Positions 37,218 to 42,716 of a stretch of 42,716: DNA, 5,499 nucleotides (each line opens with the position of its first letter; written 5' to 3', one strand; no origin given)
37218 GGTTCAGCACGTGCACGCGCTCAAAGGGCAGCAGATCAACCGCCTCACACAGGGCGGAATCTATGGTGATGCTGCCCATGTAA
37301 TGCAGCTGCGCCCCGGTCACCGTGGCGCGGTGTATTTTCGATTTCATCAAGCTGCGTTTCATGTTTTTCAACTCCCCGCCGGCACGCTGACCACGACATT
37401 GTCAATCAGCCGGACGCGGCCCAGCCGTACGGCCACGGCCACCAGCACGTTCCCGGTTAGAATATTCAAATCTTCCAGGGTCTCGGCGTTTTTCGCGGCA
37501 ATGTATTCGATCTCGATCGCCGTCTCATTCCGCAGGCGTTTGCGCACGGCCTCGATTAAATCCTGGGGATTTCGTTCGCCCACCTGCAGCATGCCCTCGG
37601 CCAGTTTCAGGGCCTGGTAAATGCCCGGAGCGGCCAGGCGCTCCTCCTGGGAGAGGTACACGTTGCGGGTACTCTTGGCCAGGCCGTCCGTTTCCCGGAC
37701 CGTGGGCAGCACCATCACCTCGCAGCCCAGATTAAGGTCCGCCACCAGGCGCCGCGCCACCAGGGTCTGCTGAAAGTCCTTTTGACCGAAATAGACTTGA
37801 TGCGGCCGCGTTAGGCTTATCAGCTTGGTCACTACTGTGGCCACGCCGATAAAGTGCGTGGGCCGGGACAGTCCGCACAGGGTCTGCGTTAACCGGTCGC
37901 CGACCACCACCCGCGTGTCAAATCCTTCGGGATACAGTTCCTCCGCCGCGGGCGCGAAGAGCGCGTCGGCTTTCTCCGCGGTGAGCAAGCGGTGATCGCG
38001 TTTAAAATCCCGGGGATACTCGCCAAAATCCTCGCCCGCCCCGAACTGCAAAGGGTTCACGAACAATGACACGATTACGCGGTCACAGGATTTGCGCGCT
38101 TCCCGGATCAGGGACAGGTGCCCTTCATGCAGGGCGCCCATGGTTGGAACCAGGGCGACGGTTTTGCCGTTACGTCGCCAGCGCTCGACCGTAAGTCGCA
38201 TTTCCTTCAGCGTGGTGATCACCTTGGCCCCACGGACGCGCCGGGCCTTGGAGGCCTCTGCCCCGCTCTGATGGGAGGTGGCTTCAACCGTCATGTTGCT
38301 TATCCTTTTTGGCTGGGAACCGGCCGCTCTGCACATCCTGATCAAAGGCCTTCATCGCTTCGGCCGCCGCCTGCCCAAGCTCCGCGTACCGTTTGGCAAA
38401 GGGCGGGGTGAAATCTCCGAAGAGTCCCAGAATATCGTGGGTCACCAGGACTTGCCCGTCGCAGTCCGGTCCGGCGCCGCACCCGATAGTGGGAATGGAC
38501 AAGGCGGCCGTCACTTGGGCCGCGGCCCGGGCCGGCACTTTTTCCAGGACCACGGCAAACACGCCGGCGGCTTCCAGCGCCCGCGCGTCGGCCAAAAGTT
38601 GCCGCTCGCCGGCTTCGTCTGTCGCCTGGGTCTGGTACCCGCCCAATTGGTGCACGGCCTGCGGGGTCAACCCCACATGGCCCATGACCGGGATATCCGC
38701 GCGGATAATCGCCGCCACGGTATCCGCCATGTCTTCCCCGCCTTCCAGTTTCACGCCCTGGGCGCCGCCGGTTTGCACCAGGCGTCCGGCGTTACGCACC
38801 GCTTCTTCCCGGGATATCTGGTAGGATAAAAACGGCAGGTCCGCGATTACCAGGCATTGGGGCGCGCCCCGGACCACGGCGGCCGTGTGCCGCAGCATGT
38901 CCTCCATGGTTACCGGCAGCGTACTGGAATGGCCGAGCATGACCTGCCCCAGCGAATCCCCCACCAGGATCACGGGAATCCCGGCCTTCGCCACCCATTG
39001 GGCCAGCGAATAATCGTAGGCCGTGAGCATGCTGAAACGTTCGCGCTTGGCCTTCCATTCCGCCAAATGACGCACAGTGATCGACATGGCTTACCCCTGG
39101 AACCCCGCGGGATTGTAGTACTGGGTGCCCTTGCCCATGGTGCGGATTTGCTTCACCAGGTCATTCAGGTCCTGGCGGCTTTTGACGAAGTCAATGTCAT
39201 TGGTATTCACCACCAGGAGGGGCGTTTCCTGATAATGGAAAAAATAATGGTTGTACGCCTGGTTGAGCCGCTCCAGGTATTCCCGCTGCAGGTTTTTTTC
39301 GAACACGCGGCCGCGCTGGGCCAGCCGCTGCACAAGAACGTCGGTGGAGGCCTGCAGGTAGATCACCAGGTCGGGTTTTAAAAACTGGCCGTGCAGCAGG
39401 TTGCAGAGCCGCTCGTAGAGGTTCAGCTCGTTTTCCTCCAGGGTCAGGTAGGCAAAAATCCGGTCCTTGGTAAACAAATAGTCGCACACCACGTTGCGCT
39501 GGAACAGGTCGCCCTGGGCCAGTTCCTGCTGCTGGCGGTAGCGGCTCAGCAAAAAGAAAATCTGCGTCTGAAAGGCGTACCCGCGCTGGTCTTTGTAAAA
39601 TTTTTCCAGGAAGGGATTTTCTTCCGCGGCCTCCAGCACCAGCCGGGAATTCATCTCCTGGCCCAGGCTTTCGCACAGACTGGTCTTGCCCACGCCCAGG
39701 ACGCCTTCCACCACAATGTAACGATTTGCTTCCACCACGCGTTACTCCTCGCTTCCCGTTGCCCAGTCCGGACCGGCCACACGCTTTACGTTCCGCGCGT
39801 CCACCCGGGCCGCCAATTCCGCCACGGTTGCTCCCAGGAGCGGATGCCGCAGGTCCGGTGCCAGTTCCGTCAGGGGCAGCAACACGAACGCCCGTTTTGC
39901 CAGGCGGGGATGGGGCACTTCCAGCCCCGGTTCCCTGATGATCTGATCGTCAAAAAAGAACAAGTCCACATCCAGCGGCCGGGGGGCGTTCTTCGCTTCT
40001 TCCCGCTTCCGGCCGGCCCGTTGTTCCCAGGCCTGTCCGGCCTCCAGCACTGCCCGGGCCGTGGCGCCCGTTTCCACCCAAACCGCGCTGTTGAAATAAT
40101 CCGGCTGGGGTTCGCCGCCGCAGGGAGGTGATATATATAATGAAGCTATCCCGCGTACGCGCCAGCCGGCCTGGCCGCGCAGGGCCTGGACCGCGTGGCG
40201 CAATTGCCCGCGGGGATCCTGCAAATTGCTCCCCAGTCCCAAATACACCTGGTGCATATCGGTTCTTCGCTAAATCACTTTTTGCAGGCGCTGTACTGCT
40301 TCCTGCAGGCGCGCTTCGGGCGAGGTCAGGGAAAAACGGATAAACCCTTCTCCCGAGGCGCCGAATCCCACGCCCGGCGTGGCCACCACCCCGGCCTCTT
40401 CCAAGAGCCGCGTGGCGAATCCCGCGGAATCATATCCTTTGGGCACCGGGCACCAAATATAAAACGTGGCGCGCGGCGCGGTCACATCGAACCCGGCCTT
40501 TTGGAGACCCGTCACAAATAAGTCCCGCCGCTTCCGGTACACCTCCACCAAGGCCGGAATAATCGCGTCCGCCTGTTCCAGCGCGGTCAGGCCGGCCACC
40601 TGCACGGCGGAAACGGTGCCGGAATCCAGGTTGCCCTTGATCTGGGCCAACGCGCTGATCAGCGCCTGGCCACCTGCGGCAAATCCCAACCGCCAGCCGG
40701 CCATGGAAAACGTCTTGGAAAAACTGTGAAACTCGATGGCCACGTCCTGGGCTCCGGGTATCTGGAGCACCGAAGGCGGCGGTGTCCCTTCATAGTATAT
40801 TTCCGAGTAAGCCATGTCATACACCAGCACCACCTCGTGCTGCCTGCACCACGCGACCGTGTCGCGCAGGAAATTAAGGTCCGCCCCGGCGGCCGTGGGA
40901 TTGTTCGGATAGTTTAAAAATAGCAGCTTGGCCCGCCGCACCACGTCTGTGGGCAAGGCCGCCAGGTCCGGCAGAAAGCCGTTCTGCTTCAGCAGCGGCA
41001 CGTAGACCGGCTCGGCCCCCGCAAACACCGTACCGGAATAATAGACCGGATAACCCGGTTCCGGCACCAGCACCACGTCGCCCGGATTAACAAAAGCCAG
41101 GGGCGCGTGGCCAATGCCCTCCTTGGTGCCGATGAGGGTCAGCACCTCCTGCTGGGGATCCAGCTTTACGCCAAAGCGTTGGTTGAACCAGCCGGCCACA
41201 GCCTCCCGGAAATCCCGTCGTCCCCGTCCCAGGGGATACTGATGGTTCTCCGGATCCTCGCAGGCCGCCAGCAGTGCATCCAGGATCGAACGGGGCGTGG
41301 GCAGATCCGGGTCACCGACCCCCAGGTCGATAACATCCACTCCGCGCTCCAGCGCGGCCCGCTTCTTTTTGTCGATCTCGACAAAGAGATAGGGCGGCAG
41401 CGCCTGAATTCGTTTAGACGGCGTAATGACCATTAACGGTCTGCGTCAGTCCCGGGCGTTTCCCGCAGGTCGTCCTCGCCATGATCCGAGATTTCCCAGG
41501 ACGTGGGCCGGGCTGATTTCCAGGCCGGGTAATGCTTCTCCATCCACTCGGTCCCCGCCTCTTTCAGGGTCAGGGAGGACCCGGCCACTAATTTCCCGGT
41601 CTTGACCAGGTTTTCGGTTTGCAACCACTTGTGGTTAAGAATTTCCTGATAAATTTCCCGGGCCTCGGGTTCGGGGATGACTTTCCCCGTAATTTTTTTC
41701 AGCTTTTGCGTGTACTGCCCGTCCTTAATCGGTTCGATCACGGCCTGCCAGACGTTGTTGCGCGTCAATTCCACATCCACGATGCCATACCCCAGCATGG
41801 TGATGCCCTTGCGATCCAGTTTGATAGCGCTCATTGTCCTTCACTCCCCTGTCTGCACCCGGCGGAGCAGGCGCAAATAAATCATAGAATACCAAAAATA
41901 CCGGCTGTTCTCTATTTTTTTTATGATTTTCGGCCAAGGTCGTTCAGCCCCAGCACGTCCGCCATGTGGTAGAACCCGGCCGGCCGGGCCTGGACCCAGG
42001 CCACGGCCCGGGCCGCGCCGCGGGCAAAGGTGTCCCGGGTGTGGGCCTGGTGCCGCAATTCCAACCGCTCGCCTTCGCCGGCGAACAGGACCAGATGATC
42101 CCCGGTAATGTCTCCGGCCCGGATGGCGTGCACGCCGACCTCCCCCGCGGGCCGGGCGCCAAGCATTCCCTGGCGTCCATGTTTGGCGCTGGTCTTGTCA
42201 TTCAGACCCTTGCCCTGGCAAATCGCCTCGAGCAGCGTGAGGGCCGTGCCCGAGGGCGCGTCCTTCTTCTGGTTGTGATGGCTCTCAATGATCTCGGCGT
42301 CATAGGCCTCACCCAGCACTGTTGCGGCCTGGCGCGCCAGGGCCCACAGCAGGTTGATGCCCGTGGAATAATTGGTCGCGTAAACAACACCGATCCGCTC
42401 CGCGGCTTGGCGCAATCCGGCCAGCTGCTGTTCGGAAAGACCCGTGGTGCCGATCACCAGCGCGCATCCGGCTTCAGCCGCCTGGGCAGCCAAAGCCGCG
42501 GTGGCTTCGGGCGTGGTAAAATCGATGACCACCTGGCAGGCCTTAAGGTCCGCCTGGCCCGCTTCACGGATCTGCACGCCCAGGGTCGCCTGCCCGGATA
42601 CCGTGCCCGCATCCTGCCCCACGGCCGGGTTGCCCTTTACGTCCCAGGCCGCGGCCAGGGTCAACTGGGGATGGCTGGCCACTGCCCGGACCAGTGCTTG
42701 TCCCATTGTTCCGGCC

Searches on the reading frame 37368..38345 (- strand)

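Call 58: search_protein_families(library=pfam, proteins=[window:37368-38345:-], max_evalue=0.00001)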
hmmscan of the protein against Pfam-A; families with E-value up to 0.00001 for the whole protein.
window:37368-38345:- (325 aa): 1 family
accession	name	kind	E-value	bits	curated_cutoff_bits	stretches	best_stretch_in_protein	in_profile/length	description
PF02569.21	Pantoate_ligase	-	1.2e-99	333.2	20.7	1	41-318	1-268/268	Pantoate-beta-alanine ligase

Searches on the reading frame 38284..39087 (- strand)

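Call 58: search_protein_families(library=pfam, proteins=[window:38284-39087:-], max_evalue=0.00001)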
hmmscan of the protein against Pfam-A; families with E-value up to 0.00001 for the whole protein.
window:38284-39087:- (267 aa): 1 family
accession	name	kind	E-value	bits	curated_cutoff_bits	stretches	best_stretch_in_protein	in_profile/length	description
PF02548.21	Pantoate_transf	-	1.2e-112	376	28.7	1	3-259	2-258/259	Ketopantoate hydroxymethyltransferase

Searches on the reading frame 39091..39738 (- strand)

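Call 58: search_protein_families(library=pfam, proteins=[window:39091-39738:-], max_evalue=0.00001)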
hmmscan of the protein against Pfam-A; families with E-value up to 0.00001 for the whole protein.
window:39091-39738:- (215 aa): 3 families
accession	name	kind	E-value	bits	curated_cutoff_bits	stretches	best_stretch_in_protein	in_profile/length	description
PF01712.25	dNK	-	3.1e-42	145.1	27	1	8-200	1-200/203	Deoxynucleoside kinase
PF02223.23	Thymidylate_kin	-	3.9e-09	36.9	27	1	10-181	1-177/185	Thymidylate kinase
PF13238.12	AAA_18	-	4.1e-08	34.2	29.4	1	8-144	1-113/128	AAA domain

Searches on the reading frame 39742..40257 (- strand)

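Call 58: search_protein_families(library=pfam, proteins=[window:39742-40257:-], max_evalue=0.00001)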
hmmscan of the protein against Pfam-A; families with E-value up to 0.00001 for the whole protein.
window:39742-40257:- (171 aa): 1 family
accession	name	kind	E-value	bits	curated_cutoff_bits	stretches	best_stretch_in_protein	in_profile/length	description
PF01288.25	HPPK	-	3.3e-31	108.5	25.7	1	5-134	1-116/116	7,8-dihydro-6-hydroxymethylpterin-pyrophosphokinase (HPPK)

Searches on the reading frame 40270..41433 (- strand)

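Call 58: search_protein_families(library=pfam, proteins=[window:40270-41433:-], max_evalue=0.00001)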
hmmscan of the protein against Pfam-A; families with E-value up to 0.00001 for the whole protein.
window:40270-41433:- (387 aa): 1 family
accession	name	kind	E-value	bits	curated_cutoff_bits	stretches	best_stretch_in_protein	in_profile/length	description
PF00155.27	Aminotran_1_2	-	4.3e-65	220.7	19.7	1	33-383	2-361/361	Aminotransferase class I and II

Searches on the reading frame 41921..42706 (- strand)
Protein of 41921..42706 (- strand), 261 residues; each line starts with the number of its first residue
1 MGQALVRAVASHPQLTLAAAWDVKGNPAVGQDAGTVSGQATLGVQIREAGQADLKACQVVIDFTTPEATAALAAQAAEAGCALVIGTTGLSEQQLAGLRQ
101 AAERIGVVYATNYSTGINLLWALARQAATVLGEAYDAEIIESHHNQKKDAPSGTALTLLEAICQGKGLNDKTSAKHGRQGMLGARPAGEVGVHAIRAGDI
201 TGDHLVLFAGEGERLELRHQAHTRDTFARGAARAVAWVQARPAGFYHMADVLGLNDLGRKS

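Call 58: search_protein_families(library=pfam, proteins=[window:41921-42706:-], max_evalue=0.00001)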
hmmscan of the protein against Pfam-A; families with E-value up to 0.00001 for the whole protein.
window:41921-42706:- (261 aa): 2 families
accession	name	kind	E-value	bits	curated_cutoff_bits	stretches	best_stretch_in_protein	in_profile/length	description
PF05173.19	DapB_C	-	1e-44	151.9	27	1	116-252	1-121/121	Dihydrodipicolinate reductase, C-terminus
PF01113.26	DapB_N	-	2.5e-29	102.3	25.6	1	1-113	12-124/124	Dihydrodipicolinate reductase, N-terminus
